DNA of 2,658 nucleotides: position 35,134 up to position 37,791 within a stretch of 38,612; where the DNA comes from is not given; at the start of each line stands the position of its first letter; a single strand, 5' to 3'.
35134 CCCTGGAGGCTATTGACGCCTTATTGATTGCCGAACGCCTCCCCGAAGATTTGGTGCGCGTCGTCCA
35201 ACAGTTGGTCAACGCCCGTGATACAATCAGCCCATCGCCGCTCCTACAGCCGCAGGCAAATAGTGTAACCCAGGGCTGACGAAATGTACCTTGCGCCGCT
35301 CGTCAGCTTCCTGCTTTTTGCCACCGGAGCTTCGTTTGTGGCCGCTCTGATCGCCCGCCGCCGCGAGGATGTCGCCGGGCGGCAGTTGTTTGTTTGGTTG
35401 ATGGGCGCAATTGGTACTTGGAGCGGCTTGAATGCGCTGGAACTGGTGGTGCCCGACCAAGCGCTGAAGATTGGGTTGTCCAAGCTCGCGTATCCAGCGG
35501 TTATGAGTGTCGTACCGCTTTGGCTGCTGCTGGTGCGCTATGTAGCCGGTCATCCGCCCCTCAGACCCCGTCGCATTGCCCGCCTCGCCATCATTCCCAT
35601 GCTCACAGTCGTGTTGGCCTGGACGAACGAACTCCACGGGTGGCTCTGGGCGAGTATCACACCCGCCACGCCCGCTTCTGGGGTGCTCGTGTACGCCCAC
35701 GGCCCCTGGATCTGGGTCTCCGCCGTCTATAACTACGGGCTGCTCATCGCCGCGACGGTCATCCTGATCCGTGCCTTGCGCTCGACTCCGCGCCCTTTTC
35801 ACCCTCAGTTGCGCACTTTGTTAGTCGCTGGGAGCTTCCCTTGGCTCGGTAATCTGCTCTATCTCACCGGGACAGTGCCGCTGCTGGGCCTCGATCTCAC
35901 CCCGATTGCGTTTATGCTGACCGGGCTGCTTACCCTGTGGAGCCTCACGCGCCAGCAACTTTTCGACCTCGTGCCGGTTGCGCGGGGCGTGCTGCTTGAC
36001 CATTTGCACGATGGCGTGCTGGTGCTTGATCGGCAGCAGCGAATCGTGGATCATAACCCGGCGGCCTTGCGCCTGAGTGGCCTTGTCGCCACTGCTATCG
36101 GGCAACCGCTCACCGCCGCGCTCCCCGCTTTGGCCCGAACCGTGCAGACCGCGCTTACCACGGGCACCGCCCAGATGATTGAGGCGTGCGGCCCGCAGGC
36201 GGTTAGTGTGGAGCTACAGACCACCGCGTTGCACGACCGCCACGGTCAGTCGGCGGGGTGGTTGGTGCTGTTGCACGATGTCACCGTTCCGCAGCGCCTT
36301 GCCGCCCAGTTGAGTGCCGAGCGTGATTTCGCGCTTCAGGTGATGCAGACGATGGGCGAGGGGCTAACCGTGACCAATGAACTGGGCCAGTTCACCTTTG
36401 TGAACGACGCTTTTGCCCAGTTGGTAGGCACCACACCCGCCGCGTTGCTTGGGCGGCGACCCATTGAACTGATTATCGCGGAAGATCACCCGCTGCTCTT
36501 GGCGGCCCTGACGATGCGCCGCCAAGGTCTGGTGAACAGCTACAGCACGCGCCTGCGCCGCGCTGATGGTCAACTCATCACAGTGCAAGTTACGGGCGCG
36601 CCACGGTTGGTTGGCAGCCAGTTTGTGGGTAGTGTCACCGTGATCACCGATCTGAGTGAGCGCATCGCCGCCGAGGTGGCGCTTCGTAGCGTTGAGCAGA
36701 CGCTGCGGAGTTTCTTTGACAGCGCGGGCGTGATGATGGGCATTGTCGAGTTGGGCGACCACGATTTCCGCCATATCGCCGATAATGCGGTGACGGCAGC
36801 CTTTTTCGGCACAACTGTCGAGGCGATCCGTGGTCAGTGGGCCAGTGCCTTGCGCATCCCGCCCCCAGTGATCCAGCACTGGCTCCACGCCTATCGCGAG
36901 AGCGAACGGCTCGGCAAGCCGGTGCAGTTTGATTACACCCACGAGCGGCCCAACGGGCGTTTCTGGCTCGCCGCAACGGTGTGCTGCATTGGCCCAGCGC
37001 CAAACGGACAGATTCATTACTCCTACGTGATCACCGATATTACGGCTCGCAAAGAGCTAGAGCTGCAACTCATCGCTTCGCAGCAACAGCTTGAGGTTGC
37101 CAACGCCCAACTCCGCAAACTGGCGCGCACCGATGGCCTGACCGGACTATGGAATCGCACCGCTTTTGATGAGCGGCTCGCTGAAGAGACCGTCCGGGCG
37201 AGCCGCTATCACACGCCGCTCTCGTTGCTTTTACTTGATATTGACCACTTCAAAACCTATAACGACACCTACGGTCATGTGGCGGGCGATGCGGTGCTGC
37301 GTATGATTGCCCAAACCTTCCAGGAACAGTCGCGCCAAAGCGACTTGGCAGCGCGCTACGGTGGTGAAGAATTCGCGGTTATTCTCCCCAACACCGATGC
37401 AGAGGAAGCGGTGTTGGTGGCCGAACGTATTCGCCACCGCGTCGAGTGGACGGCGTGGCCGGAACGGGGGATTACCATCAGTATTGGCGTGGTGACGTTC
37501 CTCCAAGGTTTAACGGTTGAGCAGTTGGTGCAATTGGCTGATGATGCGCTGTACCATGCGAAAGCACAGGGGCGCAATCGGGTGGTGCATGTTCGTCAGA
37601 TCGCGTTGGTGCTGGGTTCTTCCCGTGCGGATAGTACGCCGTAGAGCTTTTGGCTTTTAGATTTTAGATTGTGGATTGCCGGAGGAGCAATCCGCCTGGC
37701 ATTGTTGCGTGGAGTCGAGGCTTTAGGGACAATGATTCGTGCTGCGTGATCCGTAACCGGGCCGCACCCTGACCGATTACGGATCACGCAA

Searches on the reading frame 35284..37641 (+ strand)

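Call 67: search_protein_families(library=pfam, proteins=[window:35284-37641:+], max_evalue=0.00001)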
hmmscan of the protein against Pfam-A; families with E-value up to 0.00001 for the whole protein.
window:35284-37641:+ (786 aa): 8 families
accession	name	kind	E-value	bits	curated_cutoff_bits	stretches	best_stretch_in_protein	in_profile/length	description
PF16927.11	HisKA_7TM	-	4e-55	187.5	28.6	1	10-231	2-224/224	N-terminal 7TM region of histidine kinase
PF00990.26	GGDEF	-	1.1e-47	162.3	23.8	1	615-766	2-161/161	Diguanylate cyclase, GGDEF domain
PF08448.16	PAS_4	-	1.7e-18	67.3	23.1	1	238-334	1-106/110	PAS fold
PF13426.13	PAS_9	-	2.2e-18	66.8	27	1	359-459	2-103/103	PAS domain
PF00989.32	PAS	-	1.2e-16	61.2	22.6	2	353-451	6-107/113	PAS fold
PF13188.13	PAS_8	-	9.7e-13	48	21.8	1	237-279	6-49/65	PAS domain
PF12860.13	PAS_7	-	1.3e-06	29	27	0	238-299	1-63/115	PAS fold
PF08447.18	PAS_3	-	7.7e-06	26.5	25.6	0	371-441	2-75/89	PAS fold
